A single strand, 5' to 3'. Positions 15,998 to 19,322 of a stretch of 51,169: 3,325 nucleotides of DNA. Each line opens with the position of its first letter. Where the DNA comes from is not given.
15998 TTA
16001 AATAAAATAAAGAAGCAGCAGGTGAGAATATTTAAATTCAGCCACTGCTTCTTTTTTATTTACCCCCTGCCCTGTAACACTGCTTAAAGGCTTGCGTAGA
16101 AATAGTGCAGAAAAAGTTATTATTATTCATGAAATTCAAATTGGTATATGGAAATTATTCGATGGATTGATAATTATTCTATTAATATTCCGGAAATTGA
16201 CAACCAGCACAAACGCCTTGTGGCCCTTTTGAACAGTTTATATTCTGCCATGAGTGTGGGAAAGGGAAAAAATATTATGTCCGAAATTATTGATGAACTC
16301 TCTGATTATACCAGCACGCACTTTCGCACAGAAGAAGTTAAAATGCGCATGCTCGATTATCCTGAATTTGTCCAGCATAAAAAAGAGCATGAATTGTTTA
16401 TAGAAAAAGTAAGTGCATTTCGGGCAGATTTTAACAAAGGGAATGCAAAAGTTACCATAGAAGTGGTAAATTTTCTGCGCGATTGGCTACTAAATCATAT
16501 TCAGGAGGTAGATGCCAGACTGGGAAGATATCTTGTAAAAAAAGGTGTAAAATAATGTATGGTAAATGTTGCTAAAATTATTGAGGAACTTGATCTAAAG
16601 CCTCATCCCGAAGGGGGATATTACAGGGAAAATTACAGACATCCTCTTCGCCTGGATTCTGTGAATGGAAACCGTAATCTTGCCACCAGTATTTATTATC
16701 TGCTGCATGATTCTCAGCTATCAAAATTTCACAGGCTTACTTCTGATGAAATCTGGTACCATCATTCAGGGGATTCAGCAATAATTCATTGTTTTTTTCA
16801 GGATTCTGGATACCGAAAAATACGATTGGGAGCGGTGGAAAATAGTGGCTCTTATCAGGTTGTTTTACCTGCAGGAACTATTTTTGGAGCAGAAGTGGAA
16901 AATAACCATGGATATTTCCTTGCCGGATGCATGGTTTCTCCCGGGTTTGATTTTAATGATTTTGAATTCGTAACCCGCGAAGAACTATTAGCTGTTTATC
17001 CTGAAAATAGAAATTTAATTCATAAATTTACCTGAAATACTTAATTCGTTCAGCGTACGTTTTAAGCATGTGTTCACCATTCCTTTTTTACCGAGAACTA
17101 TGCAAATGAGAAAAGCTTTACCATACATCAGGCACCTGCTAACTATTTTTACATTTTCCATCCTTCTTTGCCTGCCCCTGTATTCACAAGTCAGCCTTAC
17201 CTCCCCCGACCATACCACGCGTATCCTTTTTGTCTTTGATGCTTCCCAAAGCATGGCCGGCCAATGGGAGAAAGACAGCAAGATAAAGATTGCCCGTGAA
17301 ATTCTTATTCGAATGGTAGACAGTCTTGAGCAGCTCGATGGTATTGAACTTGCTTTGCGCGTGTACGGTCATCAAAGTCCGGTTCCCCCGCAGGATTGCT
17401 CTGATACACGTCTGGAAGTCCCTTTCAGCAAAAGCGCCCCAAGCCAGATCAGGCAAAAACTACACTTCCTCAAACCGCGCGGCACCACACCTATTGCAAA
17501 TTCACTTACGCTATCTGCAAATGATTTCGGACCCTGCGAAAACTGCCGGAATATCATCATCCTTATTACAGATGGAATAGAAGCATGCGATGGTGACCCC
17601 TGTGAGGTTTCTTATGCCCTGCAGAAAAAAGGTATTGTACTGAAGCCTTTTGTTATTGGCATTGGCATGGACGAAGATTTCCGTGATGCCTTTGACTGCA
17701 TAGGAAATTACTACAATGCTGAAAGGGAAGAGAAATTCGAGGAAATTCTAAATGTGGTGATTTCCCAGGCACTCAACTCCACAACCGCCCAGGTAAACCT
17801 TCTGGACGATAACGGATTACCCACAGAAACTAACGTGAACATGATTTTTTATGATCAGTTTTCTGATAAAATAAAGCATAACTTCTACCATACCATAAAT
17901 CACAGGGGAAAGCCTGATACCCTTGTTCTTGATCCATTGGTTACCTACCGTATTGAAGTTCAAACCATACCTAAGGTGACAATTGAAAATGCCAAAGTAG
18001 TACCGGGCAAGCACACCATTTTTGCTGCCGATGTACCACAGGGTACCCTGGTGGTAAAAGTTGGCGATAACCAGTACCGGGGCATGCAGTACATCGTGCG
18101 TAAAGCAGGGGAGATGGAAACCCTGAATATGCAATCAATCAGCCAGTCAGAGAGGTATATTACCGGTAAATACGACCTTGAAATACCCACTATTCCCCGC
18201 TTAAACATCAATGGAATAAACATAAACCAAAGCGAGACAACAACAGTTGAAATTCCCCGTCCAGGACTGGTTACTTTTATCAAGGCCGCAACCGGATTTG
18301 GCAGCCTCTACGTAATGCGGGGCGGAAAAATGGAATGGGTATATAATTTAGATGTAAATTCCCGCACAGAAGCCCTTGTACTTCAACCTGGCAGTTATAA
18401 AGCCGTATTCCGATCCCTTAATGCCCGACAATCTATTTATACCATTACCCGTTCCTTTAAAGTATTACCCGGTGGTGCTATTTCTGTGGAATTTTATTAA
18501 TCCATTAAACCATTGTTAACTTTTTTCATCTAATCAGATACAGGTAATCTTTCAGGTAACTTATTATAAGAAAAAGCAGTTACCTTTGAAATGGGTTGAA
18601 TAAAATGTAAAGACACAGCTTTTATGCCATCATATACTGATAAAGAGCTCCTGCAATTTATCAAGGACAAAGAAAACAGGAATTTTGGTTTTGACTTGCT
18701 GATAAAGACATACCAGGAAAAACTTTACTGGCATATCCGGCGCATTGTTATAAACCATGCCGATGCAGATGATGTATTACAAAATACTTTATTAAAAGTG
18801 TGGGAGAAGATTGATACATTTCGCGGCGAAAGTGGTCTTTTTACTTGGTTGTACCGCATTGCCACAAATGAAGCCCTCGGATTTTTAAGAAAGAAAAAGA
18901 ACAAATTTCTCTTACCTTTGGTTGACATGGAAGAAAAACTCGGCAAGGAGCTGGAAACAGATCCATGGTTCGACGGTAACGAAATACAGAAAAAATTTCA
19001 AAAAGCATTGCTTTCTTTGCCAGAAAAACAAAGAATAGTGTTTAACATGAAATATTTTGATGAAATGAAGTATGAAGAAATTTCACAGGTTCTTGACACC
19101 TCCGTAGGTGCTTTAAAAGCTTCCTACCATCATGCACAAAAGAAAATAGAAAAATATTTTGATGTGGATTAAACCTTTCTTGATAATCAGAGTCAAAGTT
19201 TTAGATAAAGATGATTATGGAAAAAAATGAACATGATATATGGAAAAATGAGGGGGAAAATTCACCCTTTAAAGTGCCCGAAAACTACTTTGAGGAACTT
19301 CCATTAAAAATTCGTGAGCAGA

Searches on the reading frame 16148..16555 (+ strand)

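Call 15: search_protein_families(library=pfam, proteins=[window:16148-16555:+], max_evalue=0.0001)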
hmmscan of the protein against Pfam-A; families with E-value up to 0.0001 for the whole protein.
window:16148-16555:+ (135 aa): 2 families
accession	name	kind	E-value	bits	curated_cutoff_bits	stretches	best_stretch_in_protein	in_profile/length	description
PF01814.28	Hemerythrin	-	6.5e-18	65.9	25.3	1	15-125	4-123/127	Hemerythrin HHE cation binding domain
PF18383.6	IFT81_CH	-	8.7e-05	23.3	27.4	0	44-131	36-122/124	Intraflagellar transport 81 calponin homology domain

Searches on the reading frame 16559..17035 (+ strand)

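Call 15: search_protein_families(library=pfam, proteins=[window:16559-17035:+], max_evalue=0.0001)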
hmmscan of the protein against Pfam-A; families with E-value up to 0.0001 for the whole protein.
window:16559-17035:+ (158 aa): 1 family
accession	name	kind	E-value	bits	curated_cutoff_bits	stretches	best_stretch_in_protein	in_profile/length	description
PF06172.17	Cupin_5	-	8.9e-44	149.4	25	1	6-137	2-138/139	Cupin superfamily (DUF985)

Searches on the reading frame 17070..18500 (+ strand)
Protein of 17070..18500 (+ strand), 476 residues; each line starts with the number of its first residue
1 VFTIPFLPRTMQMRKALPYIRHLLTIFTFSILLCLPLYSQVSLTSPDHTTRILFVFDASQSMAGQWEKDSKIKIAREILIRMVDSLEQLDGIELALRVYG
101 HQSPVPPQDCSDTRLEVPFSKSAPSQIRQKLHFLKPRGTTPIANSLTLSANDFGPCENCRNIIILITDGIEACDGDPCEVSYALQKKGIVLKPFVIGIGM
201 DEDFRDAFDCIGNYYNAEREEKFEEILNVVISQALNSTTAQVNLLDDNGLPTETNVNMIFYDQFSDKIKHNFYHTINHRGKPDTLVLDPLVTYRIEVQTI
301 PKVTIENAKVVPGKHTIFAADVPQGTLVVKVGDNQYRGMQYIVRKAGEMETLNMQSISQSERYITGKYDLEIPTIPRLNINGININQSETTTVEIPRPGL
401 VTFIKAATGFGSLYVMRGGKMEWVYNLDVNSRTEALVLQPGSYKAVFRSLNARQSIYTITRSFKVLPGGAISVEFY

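Call 15: search_protein_families(library=pfam, proteins=[window:17070-18500:+], max_evalue=0.0001)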
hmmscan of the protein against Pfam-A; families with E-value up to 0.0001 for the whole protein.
window:17070-18500:+ (476 aa): 2 families
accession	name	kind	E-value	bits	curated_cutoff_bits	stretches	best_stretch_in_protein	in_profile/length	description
PF00092.34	VWA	-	8e-09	36.4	23.8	1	52-202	2-143/174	von Willebrand factor type A domain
PF13519.12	VWA_2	-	6.9e-08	33.5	27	1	52-169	1-106/107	von Willebrand factor type A domain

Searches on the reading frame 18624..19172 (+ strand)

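Call 16: search_protein_families(library=pfam, proteins=[window:18624-19172:+], max_evalue=0.0001)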
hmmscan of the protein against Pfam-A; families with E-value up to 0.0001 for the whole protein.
window:18624-19172:+ (182 aa): 3 families
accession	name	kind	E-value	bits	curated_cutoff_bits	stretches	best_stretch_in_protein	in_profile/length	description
PF04542.20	Sigma70_r2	-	3.2e-16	59.3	24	1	26-92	1-69/71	Sigma-70 region 2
PF08281.18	Sigma70_r4_2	-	3e-14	52.8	25.7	1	124-174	3-53/54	Sigma-70, region 4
PF04545.22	Sigma70_r4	-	5.8e-06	26.2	24.1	1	128-175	1-48/50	Sigma-70, region 4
